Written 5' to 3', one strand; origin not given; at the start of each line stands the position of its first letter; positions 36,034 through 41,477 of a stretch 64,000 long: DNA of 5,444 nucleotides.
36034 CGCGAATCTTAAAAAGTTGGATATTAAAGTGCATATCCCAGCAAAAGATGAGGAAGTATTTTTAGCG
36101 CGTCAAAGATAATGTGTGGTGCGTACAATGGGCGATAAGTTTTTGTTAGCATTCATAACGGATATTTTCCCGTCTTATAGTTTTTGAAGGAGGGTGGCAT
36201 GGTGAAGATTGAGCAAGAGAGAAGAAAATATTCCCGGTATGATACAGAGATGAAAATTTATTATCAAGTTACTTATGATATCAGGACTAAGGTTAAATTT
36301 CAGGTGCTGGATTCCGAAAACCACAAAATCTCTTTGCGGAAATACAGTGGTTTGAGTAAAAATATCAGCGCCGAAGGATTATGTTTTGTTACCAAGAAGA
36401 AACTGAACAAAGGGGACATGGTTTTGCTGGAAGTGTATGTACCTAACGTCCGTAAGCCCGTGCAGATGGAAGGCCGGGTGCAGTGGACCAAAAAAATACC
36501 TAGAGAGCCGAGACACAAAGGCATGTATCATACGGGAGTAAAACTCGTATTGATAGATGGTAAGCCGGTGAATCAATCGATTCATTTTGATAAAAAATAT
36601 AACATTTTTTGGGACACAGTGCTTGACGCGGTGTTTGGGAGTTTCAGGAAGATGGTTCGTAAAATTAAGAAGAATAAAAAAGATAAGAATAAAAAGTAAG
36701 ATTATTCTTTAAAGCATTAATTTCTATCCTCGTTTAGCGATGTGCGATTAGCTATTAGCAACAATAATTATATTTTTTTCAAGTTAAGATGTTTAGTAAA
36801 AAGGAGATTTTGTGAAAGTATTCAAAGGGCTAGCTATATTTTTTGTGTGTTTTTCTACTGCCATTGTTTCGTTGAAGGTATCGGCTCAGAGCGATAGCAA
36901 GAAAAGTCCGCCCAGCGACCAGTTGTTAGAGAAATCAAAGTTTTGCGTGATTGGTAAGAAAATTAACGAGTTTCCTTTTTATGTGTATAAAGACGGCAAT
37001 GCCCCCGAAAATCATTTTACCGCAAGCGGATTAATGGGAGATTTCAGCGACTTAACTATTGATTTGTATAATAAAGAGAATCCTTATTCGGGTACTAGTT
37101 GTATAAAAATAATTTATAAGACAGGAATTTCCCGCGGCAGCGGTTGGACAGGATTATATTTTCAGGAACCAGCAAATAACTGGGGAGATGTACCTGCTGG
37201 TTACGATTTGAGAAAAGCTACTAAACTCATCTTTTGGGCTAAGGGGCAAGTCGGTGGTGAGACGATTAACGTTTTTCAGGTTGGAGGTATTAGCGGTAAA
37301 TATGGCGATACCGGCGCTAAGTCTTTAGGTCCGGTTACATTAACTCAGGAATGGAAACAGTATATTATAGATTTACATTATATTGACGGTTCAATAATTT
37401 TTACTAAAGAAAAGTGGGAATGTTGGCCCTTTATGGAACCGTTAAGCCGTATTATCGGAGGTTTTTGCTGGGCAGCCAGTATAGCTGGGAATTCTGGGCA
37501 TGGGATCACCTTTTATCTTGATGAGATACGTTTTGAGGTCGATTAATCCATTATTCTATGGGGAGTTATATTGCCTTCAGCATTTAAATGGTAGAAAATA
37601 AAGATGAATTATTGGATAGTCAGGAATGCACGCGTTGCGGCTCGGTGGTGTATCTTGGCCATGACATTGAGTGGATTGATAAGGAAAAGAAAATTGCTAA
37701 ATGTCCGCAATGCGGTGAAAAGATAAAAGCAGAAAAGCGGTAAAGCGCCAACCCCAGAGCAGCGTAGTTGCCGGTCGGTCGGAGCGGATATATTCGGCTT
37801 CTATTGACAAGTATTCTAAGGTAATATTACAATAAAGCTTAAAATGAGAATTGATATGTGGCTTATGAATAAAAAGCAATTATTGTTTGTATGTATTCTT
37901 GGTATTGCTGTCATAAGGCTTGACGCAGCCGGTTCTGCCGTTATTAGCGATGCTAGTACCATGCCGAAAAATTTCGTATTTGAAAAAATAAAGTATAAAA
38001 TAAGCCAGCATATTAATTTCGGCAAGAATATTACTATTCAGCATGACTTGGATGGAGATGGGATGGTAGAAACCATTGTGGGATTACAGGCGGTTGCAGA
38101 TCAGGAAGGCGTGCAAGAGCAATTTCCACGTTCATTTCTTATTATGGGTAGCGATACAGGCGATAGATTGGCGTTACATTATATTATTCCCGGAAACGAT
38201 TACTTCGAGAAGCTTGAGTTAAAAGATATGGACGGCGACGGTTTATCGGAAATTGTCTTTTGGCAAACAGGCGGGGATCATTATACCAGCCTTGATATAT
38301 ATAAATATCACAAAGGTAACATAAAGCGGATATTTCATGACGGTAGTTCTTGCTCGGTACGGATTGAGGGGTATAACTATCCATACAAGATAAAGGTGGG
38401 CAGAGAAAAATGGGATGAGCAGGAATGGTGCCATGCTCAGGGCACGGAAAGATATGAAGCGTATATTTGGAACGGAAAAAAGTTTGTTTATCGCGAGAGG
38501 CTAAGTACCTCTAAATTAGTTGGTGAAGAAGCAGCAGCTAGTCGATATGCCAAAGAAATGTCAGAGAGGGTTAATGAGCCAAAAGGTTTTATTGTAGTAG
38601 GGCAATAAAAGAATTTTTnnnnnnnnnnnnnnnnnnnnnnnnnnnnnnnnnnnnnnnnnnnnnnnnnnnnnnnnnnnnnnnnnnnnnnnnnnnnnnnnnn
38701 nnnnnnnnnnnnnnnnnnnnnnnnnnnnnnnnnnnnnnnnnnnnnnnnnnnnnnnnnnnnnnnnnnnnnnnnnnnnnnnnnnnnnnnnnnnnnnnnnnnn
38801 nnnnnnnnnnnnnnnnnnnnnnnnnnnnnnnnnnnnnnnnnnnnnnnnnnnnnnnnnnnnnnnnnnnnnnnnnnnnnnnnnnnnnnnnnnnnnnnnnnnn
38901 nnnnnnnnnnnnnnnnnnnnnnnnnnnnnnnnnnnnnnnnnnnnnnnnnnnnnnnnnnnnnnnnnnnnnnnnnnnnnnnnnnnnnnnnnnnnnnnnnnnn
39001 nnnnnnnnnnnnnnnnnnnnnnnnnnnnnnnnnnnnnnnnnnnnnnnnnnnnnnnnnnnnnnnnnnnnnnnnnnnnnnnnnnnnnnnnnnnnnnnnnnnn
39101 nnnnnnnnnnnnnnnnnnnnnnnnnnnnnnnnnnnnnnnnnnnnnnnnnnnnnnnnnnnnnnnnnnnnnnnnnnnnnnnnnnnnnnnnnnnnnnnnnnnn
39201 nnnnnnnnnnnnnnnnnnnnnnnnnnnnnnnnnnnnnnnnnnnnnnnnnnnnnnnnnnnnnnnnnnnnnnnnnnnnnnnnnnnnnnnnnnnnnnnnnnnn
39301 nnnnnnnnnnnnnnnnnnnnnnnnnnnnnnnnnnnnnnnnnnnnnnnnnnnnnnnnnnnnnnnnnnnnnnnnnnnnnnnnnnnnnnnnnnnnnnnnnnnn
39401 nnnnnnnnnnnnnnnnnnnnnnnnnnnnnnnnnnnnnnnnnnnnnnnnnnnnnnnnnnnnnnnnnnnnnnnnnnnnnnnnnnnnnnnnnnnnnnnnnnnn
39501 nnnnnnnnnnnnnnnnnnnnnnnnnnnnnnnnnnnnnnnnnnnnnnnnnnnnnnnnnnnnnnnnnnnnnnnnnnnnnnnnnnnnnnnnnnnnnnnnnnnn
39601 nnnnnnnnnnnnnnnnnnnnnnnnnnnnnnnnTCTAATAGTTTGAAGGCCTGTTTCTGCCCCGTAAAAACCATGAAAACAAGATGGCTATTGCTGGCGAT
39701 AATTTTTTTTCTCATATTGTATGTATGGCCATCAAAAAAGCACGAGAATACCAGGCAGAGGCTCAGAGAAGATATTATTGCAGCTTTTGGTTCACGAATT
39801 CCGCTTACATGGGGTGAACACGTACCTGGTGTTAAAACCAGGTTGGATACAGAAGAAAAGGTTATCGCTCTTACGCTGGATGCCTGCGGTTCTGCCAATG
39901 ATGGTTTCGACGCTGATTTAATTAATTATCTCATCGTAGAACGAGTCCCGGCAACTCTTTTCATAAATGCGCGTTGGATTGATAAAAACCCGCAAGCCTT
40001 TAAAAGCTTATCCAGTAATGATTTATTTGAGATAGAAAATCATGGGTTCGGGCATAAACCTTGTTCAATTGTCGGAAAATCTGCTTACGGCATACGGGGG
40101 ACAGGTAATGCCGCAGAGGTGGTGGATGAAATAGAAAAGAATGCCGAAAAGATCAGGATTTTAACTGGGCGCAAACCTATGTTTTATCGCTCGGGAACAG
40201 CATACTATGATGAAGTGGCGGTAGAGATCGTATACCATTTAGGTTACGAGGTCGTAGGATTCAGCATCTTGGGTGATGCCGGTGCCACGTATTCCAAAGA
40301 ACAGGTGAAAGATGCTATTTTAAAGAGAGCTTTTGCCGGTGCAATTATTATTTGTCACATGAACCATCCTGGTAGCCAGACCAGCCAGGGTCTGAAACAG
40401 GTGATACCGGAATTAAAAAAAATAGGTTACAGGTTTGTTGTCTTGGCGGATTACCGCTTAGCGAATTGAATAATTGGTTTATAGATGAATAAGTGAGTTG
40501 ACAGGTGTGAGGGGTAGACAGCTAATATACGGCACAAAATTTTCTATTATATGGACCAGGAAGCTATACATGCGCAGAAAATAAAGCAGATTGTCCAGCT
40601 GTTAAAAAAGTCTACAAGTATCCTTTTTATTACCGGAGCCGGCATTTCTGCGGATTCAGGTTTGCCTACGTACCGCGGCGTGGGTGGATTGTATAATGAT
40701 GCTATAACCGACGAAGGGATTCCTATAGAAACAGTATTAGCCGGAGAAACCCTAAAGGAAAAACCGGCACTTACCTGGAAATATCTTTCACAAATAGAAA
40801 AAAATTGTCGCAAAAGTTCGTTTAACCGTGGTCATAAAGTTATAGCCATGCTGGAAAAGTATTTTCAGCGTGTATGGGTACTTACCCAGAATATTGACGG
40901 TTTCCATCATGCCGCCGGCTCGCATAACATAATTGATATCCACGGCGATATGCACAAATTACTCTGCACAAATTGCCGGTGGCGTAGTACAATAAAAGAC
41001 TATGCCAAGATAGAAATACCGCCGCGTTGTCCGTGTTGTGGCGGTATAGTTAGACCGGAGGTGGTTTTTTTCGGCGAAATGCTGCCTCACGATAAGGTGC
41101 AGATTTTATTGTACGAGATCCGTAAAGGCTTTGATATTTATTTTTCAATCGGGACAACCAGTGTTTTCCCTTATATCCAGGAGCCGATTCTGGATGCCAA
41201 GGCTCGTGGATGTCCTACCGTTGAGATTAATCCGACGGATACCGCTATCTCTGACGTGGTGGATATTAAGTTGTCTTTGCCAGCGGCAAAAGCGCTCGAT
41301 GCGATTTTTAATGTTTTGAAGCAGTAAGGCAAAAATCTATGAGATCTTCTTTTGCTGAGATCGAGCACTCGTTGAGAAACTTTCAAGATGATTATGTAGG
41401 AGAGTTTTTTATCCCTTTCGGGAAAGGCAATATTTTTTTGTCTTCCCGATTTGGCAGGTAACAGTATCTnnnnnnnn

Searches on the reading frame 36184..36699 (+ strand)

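Call 6: search_protein_families(library=pfam, proteins=[window:36184-36699:+], max_evalue=0.001)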
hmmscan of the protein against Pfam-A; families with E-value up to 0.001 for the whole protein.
window:36184-36699:+ (171 aa): 1 family
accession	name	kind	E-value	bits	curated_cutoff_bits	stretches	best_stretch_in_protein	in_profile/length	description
PF07238.19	PilZ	-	1.2e-08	35.6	22.5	1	12-114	1-80/102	PilZ domain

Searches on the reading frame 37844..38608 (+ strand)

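Call 7: search_protein_families(library=pfam, proteins=[window:37844-38608:+], max_evalue=0.001)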
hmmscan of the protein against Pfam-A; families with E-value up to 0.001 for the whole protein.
window:37844-38608:+ (254 aa): 0 families

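Call 69: search_protein_families(library=pfam, proteins=[window:37844-38608:+], max_evalue=0.1)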
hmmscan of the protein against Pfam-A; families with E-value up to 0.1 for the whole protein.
window:37844-38608:+ (254 aa): 3 families
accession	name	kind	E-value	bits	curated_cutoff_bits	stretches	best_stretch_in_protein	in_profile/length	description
PF13517.12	FG-GAP_3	-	0.0024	18.9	26.9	1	68-138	1-60/61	FG-GAP-like repeat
PF15907.11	Itfg2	-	0.0029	17.4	27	1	34-81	48-95/330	Integrin-alpha FG-GAP repeat-containing protein 2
PF12256.14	TcdB_toxin_midN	-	0.049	13.4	24.8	0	105-150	12-55/181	Insecticide toxin TcdB middle/N-terminal region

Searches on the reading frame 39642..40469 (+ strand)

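Call 7: search_protein_families(library=pfam, proteins=[window:39642-40469:+], max_evalue=0.001)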
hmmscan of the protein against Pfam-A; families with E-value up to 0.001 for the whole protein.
window:39642-40469:+ (275 aa): 1 family
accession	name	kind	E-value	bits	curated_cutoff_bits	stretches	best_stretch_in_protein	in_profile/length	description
PF01522.26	Polysacc_deac_1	-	3.1e-18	66.4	23.1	1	69-205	3-124/124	Polysaccharide deacetylase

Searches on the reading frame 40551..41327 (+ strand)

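Call 7: search_protein_families(library=pfam, proteins=[window:40551-41327:+], max_evalue=0.001)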
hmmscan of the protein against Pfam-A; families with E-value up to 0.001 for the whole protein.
window:40551-41327:+ (258 aa): 1 family
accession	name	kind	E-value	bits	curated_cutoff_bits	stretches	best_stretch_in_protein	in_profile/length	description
PF02146.23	SIR2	-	2e-40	139.1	24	1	29-203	1-175/180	Sir2 family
